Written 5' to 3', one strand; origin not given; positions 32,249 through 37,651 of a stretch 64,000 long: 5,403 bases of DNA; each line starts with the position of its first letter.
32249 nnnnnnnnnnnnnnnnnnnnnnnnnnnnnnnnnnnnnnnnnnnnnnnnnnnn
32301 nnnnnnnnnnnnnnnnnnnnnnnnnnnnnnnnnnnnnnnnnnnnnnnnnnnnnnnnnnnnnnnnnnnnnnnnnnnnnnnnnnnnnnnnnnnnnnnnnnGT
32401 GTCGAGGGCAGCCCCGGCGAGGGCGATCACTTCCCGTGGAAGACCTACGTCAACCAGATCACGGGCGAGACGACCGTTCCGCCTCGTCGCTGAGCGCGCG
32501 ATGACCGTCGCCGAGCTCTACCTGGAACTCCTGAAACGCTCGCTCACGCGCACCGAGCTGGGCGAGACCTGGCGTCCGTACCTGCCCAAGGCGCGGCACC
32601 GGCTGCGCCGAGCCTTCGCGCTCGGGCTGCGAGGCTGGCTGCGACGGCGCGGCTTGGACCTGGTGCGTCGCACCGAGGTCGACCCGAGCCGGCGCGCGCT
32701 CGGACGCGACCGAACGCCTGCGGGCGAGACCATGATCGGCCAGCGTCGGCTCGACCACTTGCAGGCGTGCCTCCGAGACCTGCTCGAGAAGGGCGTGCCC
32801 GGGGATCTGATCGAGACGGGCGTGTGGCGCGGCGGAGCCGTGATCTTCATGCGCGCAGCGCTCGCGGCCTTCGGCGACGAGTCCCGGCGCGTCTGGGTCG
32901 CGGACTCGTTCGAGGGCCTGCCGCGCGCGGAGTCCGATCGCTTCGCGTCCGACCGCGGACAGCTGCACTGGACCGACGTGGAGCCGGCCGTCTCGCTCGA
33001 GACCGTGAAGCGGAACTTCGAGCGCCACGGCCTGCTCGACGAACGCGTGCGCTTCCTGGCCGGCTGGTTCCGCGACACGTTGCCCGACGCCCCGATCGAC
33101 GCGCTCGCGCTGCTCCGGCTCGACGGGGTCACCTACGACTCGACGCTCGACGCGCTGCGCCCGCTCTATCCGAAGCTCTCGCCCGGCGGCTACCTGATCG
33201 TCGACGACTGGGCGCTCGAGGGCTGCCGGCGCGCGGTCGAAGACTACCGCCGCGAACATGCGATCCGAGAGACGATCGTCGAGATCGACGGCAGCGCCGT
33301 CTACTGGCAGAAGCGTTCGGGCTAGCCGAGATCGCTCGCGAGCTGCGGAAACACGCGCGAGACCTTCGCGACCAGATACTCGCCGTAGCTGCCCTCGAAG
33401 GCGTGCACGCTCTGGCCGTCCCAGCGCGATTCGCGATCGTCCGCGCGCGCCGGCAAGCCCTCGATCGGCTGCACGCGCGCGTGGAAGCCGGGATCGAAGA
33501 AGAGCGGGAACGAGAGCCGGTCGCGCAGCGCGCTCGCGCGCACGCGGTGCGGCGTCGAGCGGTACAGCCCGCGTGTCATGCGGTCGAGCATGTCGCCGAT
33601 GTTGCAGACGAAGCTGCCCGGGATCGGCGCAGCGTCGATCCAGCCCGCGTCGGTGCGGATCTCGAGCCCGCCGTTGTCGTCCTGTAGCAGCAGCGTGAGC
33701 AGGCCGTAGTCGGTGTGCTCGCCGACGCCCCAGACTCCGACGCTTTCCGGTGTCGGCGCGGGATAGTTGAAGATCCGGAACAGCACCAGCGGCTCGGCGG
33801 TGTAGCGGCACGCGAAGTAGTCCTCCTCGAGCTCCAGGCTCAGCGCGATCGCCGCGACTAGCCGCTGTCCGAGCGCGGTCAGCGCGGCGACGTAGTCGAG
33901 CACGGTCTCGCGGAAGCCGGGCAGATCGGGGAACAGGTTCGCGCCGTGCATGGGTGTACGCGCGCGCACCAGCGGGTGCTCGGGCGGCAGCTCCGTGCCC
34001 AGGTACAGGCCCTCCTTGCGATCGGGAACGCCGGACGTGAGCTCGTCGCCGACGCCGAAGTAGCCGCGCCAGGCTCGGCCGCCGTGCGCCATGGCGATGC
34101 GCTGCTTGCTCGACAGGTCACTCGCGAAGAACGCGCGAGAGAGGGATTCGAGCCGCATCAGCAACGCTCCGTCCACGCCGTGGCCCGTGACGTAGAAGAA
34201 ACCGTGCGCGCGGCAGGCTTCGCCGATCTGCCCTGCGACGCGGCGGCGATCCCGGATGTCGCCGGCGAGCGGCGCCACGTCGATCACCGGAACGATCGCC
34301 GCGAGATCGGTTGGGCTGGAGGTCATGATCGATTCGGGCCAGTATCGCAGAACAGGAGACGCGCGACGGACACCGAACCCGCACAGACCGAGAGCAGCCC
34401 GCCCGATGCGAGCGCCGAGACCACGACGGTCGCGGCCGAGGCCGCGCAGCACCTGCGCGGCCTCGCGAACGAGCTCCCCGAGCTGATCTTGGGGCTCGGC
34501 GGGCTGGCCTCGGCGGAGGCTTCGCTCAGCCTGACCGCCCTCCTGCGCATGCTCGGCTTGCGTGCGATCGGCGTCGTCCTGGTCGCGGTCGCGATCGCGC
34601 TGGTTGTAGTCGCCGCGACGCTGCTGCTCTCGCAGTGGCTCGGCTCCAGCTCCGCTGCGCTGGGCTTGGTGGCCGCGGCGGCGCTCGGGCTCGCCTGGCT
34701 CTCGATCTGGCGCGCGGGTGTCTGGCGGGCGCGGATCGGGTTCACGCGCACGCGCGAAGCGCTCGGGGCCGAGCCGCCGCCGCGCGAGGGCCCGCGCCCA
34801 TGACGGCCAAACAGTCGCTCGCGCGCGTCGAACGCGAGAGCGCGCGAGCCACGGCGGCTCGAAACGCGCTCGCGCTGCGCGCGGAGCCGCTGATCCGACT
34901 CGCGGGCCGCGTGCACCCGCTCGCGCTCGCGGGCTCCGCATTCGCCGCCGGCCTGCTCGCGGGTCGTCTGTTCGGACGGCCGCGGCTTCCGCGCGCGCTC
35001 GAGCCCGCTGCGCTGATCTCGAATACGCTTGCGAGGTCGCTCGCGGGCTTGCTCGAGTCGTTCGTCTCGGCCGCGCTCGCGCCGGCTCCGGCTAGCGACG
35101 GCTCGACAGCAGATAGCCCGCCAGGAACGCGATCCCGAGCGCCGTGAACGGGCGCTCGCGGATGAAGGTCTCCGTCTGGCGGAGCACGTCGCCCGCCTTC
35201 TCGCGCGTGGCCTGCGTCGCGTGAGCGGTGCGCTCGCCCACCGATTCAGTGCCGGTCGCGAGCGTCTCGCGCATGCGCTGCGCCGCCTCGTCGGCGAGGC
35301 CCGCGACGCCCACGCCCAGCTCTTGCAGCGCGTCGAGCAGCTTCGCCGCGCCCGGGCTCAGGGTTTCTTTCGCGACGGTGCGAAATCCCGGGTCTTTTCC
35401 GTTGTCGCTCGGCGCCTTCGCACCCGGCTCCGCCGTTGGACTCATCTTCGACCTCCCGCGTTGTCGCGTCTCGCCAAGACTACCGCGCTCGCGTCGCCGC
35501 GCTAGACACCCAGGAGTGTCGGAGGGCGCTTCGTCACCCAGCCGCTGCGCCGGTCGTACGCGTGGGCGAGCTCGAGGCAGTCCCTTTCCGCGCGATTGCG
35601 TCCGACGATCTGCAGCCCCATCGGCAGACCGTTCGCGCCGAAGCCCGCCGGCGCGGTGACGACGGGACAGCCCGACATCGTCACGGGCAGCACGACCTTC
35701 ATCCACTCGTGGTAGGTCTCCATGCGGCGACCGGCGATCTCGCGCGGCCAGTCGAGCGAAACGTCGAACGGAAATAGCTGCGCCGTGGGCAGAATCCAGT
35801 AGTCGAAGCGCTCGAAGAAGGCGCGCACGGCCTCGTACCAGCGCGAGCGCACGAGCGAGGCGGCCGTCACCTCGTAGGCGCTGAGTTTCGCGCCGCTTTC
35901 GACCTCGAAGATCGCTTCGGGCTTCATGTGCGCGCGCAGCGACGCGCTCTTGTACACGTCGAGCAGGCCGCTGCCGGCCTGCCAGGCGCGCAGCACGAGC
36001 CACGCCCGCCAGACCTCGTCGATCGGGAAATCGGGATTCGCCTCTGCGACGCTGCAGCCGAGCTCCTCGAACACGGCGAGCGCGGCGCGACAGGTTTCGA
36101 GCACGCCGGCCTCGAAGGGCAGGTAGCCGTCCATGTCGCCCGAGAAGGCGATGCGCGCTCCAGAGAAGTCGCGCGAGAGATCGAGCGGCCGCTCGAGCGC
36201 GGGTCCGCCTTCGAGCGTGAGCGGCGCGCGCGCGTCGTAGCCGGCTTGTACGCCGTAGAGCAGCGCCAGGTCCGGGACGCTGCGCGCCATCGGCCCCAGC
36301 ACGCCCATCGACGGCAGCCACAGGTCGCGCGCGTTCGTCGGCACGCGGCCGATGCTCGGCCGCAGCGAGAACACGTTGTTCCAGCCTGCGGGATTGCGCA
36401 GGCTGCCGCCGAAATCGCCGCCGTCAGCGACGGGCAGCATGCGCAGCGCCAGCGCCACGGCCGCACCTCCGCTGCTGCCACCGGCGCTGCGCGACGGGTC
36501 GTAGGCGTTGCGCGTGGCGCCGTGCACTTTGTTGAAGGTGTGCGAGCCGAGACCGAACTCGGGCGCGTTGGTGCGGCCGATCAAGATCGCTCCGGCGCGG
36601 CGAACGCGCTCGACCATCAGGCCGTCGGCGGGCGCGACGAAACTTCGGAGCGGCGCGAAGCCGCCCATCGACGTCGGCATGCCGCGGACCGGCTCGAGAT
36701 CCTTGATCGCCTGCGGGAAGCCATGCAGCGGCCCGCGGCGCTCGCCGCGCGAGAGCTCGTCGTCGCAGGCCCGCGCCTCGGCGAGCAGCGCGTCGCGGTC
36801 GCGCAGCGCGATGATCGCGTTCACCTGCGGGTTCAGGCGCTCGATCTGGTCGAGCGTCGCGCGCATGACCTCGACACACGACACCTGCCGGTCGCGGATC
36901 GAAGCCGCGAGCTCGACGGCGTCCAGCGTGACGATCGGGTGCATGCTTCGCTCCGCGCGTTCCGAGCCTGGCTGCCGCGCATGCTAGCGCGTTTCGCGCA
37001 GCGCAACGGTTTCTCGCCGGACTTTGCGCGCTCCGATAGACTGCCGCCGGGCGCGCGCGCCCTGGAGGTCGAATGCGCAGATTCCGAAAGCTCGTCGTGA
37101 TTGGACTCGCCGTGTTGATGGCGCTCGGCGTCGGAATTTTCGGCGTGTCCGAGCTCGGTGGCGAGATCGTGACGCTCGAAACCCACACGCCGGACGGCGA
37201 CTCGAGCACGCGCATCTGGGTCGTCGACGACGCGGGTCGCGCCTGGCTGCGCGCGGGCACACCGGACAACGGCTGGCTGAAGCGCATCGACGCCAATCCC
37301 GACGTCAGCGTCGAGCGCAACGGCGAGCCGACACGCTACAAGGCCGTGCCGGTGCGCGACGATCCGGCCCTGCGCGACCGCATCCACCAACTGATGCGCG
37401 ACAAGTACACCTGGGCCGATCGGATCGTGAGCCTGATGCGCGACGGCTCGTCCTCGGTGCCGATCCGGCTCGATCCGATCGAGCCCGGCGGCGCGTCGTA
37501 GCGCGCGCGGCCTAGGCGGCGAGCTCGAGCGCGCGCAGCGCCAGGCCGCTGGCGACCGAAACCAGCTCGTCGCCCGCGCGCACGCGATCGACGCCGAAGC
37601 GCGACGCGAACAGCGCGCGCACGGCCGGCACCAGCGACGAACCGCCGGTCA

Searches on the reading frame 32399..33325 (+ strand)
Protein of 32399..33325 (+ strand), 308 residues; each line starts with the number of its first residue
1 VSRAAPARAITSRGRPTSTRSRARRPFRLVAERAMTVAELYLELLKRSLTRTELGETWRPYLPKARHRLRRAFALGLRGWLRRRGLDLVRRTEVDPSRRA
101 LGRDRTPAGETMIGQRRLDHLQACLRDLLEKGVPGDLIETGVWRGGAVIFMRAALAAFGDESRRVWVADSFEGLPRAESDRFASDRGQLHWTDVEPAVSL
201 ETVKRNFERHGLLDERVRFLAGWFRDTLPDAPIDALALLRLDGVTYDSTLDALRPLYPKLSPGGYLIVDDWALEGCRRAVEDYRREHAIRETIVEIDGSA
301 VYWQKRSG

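Call 10: search_protein_families(library=pfam, proteins=[window:32399-33325:+], max_evalue=0.0001)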
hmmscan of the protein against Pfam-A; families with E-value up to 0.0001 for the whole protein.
window:32399-33325:+ (308 aa): 2 families
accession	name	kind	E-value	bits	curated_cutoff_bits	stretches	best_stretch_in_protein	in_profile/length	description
PF05711.17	TylF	-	1.2e-91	307.1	23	1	39-305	2-264/264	Macrocin-O-methyltransferase (TylF)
PF13578.12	Methyltransf_24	-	5.6e-11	43.7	26.3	1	138-271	1-105/105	Methyltransferase domain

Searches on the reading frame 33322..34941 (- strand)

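Call 11: search_protein_families(library=pfam, proteins=[window:33322-34941:-], max_evalue=0.0001)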
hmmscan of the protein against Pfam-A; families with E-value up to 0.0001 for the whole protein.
window:33322-34941:- (539 aa): 2 families
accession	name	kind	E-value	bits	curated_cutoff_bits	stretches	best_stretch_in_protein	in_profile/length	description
PF14226.12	DIOX_N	-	2.4e-29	102.8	27.3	1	217-339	1-116/117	non-haem dioxygenase in morphine synthesis N-terminal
PF03171.26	2OG-FeII_Oxy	-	4.7e-23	81.9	23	1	391-484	7-101/101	2OG-Fe(II) oxygenase superfamily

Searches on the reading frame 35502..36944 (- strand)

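Call 11: search_protein_families(library=pfam, proteins=[window:35502-36944:-], max_evalue=0.0001)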
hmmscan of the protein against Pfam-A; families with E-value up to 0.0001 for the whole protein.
window:35502-36944:- (480 aa): 1 family
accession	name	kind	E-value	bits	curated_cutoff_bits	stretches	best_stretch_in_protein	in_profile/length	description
PF01425.27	Amidase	-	5.5e-77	260.1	27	1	25-457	1-445/445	Amidase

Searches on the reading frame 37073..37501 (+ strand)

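Call 11: search_protein_families(library=pfam, proteins=[window:37073-37501:+], max_evalue=0.0001)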
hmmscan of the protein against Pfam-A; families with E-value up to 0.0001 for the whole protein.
window:37073-37501:+ (142 aa): 1 family
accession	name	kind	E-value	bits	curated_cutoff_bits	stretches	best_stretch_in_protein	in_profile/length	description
PF10012.15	DUF2255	-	3.8e-05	24.4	29.8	1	34-122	12-103/115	Uncharacterized protein conserved in bacteria (DUF2255)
